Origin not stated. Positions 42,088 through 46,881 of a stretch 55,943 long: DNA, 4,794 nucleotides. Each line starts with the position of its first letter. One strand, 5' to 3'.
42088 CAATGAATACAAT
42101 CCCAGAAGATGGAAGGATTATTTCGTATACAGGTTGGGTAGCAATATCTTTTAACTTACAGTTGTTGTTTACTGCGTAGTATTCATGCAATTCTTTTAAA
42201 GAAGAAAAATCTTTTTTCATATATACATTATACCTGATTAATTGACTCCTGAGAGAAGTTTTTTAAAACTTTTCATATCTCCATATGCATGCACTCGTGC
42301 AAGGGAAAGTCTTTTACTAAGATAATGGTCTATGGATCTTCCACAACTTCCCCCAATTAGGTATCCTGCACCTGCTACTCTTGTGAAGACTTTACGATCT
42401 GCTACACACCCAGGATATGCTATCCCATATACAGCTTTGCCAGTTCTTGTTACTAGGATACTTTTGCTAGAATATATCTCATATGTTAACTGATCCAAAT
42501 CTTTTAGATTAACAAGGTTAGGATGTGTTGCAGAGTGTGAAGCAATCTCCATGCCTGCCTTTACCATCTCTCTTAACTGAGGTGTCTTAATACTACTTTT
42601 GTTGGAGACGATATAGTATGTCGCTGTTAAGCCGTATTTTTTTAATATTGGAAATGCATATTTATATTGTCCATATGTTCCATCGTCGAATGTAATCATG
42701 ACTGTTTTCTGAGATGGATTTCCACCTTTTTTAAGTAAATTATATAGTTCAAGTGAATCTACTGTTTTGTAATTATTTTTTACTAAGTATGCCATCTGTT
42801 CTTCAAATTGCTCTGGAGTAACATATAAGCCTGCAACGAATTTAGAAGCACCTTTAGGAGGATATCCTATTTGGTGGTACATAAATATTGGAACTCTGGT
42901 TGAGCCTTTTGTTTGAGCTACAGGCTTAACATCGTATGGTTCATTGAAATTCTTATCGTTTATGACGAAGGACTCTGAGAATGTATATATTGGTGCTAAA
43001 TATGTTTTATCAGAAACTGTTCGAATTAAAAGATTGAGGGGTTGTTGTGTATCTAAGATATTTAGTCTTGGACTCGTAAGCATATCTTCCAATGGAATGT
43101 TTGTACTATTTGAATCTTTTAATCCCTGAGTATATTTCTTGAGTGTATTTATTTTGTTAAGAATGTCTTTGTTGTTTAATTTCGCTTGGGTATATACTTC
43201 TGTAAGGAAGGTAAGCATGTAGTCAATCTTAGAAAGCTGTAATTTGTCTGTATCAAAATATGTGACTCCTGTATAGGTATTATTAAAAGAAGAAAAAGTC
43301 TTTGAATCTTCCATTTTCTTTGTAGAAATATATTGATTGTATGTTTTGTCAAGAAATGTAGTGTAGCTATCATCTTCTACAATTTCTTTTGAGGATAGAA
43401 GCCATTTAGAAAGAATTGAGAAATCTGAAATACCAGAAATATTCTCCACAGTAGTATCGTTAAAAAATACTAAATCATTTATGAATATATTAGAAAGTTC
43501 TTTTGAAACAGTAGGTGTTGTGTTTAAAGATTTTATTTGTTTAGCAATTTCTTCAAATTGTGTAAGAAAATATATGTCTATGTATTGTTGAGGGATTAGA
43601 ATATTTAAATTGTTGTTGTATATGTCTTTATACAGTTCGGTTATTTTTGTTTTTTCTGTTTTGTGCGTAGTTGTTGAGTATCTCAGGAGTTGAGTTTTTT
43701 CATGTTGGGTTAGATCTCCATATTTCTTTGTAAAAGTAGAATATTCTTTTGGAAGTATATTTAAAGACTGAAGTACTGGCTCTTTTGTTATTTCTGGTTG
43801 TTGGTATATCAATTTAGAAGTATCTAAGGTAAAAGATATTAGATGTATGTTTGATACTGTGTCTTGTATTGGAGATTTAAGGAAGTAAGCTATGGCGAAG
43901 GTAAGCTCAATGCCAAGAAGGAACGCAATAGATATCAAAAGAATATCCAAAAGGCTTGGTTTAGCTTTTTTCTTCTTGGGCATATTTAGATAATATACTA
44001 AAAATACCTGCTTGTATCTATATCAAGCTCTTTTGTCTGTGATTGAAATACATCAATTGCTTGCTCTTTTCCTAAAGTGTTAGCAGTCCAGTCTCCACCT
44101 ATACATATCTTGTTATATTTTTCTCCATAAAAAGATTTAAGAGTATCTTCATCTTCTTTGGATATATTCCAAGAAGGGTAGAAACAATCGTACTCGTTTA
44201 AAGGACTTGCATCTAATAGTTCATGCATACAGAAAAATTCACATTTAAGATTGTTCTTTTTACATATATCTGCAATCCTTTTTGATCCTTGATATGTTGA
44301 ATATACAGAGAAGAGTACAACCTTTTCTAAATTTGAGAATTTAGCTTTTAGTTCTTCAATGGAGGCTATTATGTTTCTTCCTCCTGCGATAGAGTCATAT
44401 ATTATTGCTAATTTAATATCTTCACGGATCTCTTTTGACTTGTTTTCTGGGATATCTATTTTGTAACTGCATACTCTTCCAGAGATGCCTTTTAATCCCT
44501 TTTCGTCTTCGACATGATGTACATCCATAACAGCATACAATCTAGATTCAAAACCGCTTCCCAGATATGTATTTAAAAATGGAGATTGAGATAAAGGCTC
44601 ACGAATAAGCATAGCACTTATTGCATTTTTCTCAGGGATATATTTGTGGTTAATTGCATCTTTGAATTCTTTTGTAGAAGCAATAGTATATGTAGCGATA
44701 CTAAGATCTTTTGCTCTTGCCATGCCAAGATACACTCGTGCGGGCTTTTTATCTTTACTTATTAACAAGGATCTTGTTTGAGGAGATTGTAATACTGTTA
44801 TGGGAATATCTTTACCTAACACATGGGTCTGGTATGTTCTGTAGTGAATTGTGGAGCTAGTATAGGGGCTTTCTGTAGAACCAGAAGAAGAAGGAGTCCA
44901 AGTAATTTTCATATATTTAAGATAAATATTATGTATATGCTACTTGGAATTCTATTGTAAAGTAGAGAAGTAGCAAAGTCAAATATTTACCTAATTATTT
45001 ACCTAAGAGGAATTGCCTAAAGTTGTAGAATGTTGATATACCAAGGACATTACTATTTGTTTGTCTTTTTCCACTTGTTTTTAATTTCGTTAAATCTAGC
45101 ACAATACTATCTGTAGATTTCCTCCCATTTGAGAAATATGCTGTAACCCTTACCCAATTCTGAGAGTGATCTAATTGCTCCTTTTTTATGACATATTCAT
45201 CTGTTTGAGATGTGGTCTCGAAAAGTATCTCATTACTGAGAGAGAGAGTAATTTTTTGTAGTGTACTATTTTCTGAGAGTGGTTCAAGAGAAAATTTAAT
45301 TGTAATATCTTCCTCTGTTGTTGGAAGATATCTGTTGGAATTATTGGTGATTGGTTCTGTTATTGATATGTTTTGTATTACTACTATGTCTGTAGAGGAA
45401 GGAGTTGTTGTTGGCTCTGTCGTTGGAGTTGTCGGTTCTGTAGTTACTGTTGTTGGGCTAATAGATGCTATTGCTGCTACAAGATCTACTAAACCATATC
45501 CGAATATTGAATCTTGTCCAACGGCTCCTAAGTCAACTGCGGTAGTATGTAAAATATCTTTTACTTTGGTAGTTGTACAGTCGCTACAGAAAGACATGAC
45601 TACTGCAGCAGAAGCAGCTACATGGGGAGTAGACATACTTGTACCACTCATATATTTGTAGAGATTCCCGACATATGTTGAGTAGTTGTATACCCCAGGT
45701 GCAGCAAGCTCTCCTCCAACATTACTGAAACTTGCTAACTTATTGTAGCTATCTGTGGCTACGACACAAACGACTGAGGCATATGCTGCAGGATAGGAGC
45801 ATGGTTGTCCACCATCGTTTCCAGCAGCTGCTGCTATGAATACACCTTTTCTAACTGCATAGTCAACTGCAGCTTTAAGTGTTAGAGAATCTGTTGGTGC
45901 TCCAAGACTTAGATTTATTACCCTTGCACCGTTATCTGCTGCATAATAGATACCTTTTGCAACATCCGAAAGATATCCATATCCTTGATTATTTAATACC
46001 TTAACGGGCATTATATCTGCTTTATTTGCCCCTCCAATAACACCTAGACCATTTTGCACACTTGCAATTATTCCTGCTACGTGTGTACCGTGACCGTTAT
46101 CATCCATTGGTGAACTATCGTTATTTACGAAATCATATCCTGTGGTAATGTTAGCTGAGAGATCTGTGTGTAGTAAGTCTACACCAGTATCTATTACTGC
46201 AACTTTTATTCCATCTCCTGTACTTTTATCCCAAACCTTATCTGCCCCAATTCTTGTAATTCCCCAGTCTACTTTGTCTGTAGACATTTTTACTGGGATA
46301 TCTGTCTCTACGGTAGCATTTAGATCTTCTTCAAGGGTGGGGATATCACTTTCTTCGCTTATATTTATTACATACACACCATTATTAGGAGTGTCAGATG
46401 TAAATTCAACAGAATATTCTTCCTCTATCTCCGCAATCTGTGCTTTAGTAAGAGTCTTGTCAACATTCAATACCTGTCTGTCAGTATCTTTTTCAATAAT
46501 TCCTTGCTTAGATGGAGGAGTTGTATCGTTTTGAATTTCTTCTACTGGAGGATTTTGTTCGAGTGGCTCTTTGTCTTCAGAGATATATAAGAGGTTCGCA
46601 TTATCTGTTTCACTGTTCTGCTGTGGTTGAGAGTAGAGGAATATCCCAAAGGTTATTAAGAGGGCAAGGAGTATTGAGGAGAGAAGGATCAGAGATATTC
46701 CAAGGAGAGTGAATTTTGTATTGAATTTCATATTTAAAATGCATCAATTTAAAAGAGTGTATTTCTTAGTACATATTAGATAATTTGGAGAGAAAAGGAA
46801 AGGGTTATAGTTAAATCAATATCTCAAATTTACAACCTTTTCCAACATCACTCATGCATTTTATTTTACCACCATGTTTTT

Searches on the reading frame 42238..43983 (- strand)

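Call 21: search_protein_families(library=pfam, proteins=[window:42238-43983:-], max_evalue=0.001)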
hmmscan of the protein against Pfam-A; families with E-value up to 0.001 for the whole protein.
window:42238-43983:- (581 aa): 1 family
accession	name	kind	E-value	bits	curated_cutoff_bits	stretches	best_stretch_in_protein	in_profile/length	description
PF01522.26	Polysacc_deac_1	-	6.2e-24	84.8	23.1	1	421-541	2-121/124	Polysaccharide deacetylase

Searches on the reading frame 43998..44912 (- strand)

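Call 21: search_protein_families(library=pfam, proteins=[window:43998-44912:-], max_evalue=0.001)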
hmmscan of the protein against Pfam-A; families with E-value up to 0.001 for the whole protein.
window:43998-44912:- (304 aa): 0 families

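Call 43: search_protein_families(library=pfam, proteins=[window:43998-44912:-], max_evalue=0.05)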
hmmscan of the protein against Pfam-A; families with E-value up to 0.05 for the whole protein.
window:43998-44912:- (304 aa): 1 family
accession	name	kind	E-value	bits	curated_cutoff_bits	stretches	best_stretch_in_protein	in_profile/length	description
PF15609.12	PRTase_2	-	0.028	14.4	28.8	0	158-228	112-183/188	Phosphoribosyl transferase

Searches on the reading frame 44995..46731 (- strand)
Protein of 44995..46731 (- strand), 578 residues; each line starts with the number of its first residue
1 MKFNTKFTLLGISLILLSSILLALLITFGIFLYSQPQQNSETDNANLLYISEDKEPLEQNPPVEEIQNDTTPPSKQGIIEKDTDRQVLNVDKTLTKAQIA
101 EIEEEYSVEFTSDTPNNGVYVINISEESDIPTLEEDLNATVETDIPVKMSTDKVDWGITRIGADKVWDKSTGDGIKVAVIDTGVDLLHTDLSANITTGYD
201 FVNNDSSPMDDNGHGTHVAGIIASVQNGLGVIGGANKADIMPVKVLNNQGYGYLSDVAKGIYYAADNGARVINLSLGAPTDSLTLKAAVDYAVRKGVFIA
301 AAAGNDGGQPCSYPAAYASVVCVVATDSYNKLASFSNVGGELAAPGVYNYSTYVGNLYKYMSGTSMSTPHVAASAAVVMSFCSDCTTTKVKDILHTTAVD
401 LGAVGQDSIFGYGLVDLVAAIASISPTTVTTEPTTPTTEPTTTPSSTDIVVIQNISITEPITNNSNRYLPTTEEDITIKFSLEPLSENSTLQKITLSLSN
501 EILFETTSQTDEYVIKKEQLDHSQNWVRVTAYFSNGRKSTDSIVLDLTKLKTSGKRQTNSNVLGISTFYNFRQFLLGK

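Call 21: search_protein_families(library=pfam, proteins=[window:44995-46731:-], max_evalue=0.001)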
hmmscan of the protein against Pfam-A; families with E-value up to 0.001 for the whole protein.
window:44995-46731:- (578 aa): 1 family
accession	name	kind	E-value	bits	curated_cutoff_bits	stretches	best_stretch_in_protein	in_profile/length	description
PF00082.27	Peptidase_S8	-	3.4e-59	201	21.8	1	172-413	1-288/288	Subtilase family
